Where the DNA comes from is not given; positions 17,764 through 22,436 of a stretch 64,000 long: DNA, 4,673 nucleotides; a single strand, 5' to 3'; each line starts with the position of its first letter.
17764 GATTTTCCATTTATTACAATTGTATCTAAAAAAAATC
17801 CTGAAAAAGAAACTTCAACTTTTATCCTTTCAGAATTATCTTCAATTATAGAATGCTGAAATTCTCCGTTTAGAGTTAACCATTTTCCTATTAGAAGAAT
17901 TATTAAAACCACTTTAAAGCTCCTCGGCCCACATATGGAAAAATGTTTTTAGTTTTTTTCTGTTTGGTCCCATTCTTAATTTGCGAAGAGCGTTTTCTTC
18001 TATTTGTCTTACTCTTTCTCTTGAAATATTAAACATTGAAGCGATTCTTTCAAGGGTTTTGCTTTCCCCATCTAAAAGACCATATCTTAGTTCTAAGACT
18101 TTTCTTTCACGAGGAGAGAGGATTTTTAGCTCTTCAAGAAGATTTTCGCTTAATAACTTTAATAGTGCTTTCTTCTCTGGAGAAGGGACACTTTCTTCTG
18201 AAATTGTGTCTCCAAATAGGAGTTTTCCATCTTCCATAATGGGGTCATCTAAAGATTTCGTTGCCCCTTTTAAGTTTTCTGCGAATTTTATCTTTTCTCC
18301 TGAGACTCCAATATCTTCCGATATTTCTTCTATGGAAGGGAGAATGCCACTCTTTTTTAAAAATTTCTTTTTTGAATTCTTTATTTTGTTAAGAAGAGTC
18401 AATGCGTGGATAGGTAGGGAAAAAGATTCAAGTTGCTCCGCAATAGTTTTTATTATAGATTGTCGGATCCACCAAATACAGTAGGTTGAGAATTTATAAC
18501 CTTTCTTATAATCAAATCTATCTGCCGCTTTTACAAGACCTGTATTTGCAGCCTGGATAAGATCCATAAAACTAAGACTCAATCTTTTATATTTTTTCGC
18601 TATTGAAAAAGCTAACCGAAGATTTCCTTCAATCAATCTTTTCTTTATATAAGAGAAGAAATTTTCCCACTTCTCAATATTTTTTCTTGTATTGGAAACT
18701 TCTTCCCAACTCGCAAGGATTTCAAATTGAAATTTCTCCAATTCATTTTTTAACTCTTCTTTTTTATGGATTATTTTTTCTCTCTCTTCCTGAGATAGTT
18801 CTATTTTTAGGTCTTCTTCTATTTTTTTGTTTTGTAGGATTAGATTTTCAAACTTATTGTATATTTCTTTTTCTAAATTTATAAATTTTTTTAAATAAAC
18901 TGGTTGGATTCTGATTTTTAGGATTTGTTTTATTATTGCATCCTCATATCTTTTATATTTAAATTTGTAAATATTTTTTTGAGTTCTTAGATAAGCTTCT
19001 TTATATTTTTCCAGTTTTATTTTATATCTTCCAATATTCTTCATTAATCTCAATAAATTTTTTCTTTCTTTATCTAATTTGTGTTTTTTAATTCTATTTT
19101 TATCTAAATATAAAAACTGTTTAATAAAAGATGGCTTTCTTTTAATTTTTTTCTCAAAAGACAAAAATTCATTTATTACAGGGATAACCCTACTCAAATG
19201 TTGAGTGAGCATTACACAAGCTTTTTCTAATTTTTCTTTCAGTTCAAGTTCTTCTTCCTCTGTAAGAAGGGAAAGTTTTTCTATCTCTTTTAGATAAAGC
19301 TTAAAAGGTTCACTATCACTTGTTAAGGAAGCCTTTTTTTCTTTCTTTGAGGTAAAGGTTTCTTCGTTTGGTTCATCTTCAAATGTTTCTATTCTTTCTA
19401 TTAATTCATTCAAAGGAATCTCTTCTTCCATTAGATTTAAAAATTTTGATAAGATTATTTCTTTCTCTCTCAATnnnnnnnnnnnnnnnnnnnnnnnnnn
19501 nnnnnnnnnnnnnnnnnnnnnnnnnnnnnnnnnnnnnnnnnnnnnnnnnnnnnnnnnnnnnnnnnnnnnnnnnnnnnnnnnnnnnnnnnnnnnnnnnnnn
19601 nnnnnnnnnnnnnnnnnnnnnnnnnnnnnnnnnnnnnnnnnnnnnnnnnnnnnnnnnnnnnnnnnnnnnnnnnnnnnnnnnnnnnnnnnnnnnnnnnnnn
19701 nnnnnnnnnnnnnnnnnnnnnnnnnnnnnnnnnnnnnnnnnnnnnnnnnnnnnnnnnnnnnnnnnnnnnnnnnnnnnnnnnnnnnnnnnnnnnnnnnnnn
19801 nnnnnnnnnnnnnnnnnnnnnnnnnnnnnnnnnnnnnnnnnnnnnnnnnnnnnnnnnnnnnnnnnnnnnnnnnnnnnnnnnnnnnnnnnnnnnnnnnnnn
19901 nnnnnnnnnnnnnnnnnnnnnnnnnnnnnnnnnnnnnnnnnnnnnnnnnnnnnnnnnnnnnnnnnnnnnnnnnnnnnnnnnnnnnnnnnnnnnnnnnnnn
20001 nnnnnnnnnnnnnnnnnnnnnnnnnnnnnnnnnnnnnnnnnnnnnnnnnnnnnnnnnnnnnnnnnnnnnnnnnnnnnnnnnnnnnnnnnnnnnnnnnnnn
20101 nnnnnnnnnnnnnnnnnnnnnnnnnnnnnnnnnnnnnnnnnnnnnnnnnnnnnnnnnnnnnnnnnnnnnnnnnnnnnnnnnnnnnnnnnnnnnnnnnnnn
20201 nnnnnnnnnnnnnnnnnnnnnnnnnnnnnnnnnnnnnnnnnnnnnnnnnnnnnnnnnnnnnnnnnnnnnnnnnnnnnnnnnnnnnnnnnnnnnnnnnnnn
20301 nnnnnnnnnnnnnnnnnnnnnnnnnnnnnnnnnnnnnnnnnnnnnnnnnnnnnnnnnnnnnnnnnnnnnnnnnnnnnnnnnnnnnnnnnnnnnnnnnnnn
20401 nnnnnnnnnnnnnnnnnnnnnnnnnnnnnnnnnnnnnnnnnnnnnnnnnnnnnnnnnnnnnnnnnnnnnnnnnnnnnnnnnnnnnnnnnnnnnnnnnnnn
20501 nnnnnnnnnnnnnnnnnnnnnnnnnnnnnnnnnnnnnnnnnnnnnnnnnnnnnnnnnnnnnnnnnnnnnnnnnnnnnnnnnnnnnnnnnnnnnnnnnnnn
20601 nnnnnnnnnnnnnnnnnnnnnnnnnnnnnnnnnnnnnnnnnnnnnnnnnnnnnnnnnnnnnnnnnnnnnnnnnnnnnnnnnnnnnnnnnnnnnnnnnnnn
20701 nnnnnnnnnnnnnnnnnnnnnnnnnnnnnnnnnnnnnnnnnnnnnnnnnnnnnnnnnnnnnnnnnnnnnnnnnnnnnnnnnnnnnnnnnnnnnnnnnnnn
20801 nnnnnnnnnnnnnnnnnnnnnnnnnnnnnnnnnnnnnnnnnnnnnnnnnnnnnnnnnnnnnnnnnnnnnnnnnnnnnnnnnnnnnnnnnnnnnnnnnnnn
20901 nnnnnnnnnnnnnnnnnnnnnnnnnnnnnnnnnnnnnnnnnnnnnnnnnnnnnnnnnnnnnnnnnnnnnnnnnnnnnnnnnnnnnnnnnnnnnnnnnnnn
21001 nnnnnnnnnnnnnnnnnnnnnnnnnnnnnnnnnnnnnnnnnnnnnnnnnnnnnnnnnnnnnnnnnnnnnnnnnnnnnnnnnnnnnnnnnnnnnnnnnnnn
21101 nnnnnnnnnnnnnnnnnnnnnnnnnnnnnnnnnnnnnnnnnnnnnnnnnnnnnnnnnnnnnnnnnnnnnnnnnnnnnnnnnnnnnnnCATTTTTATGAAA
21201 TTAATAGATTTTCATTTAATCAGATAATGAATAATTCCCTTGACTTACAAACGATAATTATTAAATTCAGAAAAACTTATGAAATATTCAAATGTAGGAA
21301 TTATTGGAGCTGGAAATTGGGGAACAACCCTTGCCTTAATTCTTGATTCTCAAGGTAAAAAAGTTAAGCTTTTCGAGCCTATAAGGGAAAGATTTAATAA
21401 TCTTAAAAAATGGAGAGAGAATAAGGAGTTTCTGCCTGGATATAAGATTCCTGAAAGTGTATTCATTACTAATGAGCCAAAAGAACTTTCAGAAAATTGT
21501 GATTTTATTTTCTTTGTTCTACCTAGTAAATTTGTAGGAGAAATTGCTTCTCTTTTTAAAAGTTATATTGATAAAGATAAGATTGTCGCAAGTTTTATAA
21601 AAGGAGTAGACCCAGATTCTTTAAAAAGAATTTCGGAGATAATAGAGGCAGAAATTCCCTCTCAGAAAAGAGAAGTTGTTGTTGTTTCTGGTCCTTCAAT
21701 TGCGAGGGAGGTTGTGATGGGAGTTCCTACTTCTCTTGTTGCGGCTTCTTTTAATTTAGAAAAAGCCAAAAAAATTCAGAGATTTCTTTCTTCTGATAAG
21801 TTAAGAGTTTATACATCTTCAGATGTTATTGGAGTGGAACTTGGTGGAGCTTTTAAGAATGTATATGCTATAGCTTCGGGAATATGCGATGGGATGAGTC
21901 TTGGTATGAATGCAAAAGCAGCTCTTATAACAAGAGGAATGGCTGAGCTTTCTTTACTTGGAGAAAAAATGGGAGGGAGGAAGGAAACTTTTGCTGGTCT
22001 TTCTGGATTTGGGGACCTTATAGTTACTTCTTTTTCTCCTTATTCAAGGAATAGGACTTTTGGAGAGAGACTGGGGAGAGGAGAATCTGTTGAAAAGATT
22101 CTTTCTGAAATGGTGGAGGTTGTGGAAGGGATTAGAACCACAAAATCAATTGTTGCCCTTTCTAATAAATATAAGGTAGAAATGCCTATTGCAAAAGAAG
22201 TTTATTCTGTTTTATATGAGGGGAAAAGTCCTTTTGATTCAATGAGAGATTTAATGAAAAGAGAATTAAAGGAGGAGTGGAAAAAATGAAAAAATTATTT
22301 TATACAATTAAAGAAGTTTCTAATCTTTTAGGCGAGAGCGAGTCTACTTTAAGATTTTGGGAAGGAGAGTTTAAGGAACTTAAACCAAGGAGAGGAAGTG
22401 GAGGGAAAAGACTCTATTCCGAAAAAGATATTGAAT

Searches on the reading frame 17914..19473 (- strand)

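Call 24: search_protein_families(library=pfam, proteins=[window:17914-19473:-], max_evalue=0.001)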
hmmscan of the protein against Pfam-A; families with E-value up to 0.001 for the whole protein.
window:17914-19473:- (519 aa): 4 families
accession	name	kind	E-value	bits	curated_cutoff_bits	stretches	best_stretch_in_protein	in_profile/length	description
PF04545.22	Sigma70_r4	-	1.1e-18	66.9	24.1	1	449-500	2-49/50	Sigma-70, region 4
PF04542.20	Sigma70_r2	-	4e-17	62.2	24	1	280-345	1-66/71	Sigma-70 region 2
PF04539.22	Sigma70_r3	-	2.5e-09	37.5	25.3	1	360-434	2-76/78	Sigma-70 region 3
PF00140.25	Sigma70_r1_2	-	0.00029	21.2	22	1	56-78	2-24/34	Sigma-70 factor, region 1.2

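Call 25: search_protein_families(library=padloc, proteins=[window:17914-19473:-], max_evalue=0.00001)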
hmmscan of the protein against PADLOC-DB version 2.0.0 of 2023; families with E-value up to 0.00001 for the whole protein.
window:17914-19473:- (519 aa): 1 family
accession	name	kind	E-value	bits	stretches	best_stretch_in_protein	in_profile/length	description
PDLC02203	MzaA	-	7.4e-45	151.4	1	273-517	427-673/683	-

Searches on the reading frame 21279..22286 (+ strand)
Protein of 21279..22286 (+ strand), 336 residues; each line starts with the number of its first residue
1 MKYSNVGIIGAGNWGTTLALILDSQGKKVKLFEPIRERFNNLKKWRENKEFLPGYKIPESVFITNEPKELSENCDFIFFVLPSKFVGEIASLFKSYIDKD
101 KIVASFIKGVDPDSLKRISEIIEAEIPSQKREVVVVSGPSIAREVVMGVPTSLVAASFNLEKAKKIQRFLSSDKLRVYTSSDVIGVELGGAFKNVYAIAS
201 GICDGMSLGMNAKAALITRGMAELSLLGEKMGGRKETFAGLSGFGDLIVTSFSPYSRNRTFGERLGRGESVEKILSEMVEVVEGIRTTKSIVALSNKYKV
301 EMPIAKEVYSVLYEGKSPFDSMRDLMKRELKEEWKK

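Call 52: search_protein_families(library=pfam, proteins=[window:21279-22286:+], max_evalue=0.00001)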
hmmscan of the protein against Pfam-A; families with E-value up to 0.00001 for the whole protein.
window:21279-22286:+ (336 aa): 4 families
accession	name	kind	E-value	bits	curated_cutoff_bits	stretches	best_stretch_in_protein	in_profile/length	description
PF07479.19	NAD_Gly3P_dh_C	-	1.3e-56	191.2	25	1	182-320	1-139/142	NAD-dependent glycerol-3-phosphate dehydrogenase C-terminus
PF01210.29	NAD_Gly3P_dh_N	-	6.7e-43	146.8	23.1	1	6-161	2-156/158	NAD-dependent glycerol-3-phosphate dehydrogenase N-terminus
PF20618.3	GPD_NAD_C_bact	-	1e-20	74.5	27.6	1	242-308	1-66/66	Bacterial GPD, NAD-dependent C-terminal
PF03807.23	F420_oxidored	-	3.7e-06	27.9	21.6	0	6-106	2-91/94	NADP oxidoreductase coenzyme F420-dependent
